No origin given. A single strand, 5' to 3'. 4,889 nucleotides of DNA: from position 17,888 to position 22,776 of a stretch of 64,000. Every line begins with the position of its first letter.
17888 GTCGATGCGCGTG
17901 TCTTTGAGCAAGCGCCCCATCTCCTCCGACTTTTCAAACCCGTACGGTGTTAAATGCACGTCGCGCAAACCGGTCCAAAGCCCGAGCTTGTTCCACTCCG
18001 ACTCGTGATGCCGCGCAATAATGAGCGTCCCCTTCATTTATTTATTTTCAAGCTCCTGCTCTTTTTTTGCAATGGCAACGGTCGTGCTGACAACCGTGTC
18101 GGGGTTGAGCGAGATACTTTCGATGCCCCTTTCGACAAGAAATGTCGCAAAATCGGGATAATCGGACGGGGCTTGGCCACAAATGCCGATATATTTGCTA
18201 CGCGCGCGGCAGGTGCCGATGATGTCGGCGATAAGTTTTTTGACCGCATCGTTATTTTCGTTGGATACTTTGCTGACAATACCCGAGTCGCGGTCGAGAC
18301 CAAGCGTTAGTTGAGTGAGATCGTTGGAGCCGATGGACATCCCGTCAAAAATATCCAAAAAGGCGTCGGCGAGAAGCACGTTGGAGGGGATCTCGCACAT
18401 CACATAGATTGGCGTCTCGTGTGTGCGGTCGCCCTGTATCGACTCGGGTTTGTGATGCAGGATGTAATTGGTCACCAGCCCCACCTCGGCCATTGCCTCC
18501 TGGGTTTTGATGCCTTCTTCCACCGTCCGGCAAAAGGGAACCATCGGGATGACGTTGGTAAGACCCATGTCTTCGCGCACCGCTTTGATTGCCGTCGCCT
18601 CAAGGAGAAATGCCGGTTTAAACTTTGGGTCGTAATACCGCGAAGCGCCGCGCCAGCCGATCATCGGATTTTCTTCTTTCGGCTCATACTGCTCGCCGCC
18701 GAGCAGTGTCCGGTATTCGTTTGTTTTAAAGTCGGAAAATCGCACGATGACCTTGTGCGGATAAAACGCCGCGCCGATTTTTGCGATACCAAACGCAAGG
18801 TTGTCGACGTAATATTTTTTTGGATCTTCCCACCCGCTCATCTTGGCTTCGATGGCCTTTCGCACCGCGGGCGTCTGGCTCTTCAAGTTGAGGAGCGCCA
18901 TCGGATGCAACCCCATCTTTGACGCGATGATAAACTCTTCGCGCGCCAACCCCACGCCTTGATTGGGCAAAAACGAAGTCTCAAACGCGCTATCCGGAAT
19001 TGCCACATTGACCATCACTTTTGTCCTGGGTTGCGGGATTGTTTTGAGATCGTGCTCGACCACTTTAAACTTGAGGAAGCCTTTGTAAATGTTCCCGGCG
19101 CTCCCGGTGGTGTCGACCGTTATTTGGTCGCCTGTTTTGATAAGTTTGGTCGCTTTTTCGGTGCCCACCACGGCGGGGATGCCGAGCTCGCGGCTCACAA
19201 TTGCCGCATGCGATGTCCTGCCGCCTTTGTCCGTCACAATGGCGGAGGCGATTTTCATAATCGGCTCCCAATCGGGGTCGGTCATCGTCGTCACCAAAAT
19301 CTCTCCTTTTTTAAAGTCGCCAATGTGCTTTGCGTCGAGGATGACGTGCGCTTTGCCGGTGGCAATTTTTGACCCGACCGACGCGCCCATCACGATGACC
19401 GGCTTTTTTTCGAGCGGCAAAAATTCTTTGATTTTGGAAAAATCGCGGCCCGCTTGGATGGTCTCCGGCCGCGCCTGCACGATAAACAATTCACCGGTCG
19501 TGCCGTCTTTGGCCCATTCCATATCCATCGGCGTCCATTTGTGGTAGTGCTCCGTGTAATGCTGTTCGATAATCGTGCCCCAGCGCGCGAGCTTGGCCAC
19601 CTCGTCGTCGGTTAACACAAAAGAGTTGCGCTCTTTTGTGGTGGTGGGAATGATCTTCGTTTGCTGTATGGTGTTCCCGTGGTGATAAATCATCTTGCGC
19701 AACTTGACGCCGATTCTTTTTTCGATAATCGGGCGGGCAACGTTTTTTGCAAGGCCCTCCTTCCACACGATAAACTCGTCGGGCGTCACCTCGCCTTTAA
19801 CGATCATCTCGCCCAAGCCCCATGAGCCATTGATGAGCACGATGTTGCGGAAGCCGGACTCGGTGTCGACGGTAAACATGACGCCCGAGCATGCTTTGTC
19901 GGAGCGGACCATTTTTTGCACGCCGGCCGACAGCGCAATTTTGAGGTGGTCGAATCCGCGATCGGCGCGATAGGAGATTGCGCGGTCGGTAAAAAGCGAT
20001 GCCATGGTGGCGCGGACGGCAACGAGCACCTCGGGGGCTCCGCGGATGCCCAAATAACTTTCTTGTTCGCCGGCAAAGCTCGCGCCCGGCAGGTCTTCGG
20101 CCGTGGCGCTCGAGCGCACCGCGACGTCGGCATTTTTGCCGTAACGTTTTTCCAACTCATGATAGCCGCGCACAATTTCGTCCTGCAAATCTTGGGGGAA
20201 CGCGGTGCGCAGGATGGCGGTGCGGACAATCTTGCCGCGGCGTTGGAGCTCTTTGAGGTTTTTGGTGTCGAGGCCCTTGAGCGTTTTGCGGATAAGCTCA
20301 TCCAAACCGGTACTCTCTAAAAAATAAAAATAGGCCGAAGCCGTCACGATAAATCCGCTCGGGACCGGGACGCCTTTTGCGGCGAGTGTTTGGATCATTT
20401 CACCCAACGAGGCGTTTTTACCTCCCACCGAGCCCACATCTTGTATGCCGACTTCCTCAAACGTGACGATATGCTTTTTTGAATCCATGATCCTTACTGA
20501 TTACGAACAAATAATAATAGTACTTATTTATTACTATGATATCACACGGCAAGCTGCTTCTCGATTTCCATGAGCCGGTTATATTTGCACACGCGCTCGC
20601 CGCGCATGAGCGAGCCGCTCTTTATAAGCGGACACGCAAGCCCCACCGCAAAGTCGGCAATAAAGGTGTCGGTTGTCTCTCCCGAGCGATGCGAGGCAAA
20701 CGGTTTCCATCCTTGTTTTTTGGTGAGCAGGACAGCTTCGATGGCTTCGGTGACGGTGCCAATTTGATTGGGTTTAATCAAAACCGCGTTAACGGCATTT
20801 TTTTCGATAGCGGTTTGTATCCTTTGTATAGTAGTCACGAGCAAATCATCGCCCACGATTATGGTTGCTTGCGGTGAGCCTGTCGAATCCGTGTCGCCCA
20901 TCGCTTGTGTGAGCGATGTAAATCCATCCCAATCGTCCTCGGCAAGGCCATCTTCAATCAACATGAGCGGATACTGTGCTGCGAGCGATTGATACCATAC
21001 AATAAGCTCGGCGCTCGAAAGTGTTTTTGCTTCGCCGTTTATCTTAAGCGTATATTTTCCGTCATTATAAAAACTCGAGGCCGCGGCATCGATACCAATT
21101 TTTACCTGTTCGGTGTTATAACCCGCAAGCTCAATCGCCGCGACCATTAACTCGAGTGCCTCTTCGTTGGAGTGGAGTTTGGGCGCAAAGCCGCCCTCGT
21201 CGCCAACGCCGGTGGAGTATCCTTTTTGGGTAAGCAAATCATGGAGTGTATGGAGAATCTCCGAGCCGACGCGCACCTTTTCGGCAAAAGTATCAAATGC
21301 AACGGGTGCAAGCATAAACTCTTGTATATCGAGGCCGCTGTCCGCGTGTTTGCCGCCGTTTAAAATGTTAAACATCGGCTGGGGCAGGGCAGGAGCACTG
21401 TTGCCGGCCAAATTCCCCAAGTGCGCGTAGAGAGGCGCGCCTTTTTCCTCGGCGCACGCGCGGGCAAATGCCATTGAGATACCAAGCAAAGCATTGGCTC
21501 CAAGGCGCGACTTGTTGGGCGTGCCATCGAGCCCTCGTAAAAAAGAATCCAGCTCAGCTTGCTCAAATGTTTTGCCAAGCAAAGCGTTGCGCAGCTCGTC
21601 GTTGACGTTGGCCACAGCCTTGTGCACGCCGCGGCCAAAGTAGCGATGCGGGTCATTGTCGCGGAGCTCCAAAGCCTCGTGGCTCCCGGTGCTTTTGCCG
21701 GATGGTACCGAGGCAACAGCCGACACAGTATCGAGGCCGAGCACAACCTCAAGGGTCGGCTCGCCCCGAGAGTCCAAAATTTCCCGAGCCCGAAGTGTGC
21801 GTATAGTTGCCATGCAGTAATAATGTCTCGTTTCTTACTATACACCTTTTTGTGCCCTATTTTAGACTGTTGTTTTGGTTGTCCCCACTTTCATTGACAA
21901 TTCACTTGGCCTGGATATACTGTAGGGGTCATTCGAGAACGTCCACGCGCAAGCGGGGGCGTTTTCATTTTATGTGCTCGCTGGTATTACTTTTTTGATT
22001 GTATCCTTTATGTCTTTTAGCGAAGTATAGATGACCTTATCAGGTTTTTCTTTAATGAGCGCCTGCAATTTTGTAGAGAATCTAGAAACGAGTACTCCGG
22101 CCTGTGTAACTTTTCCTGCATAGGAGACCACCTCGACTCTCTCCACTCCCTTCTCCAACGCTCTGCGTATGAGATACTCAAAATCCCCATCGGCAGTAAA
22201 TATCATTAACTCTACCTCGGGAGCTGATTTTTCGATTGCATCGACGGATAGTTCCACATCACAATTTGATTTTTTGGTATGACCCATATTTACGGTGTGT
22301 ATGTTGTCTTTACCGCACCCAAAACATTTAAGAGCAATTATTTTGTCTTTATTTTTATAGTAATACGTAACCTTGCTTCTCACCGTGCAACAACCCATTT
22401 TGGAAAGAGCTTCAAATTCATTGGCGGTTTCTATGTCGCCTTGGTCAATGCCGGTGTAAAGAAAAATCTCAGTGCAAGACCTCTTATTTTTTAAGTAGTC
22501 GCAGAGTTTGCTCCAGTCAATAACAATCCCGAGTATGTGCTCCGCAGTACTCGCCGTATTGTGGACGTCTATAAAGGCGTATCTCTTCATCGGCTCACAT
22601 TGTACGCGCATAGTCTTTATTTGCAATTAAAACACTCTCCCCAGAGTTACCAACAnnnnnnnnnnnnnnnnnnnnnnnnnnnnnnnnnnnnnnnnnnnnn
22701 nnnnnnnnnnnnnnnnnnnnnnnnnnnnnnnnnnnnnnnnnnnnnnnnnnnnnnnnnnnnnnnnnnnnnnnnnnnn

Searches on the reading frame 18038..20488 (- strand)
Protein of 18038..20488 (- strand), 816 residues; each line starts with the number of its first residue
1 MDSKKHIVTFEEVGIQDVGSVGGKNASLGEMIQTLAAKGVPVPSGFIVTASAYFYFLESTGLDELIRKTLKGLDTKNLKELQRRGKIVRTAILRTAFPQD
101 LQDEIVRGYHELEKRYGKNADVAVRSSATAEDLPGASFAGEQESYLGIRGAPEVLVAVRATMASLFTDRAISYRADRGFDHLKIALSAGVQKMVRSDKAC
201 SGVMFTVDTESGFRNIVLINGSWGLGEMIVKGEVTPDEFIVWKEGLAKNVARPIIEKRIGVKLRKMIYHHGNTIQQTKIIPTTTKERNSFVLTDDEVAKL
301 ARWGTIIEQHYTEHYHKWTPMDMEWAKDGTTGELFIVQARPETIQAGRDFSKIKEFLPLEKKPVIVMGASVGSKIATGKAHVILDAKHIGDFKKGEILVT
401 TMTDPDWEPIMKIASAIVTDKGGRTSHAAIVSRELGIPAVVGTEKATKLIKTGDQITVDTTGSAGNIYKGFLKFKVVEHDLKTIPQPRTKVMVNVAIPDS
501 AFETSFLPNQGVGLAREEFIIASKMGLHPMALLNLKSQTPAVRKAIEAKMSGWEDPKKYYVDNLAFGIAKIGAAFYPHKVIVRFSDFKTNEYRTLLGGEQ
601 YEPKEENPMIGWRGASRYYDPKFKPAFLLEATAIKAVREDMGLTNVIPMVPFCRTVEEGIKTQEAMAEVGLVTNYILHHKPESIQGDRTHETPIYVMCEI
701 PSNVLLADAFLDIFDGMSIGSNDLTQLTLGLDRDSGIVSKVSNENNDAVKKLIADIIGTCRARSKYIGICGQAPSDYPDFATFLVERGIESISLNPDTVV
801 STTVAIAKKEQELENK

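Call 47: search_protein_families(library=pfam, proteins=[window:18038-20488:-], max_evalue=0.00001)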
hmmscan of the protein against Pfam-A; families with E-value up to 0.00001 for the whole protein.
window:18038-20488:- (816 aa): 3 families
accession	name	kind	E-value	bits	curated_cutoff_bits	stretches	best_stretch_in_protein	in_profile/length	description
PF01326.24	PPDK_N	-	5.6e-111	371.4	27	1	20-348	3-315/328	Pyruvate phosphate dikinase, AMP/ATP-binding domain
PF02896.24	PEP-utilizers_C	-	2.7e-52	178.2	22.8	1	480-809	11-291/293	PEP-utilising enzyme, PEP-binding domain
PF00391.29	PEP-utilizers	-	1e-27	95.9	23.1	1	392-460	1-69/72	PEP-utilising enzyme, mobile domain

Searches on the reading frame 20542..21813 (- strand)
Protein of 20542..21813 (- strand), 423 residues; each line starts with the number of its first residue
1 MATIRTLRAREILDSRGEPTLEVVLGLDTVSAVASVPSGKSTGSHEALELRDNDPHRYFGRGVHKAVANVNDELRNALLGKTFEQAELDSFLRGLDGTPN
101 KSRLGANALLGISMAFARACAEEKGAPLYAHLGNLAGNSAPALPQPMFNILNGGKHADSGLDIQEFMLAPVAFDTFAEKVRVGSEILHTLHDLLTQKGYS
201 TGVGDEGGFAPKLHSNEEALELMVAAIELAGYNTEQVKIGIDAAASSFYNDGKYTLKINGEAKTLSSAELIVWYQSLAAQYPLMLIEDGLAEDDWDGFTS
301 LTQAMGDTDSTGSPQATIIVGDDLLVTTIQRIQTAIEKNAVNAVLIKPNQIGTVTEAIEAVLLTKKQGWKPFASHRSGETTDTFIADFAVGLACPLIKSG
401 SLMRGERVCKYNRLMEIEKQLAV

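Call 47: search_protein_families(library=pfam, proteins=[window:20542-21813:-], max_evalue=0.00001)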
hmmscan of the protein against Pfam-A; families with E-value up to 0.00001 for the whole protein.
window:20542-21813:- (423 aa): 2 families
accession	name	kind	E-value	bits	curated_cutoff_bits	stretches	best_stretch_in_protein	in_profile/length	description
PF00113.28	Enolase_C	-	3.8e-101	338.7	21.5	1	142-422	3-282/296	Enolase, C-terminal TIM barrel domain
PF03952.21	Enolase_N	-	9.2e-48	162.2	35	1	4-132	1-131/131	Enolase, N-terminal domain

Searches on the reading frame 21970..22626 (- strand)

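Call 65: search_protein_families(library=pfam, proteins=[window:21970-22626:-], max_evalue=0.0001)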
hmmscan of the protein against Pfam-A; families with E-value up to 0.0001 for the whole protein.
window:21970-22626:- (218 aa): 1 family
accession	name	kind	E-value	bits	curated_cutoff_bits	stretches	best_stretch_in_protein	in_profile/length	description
PF01936.24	NYN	-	8.4e-12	46.2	24.2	1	18-171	5-126/145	NYN domain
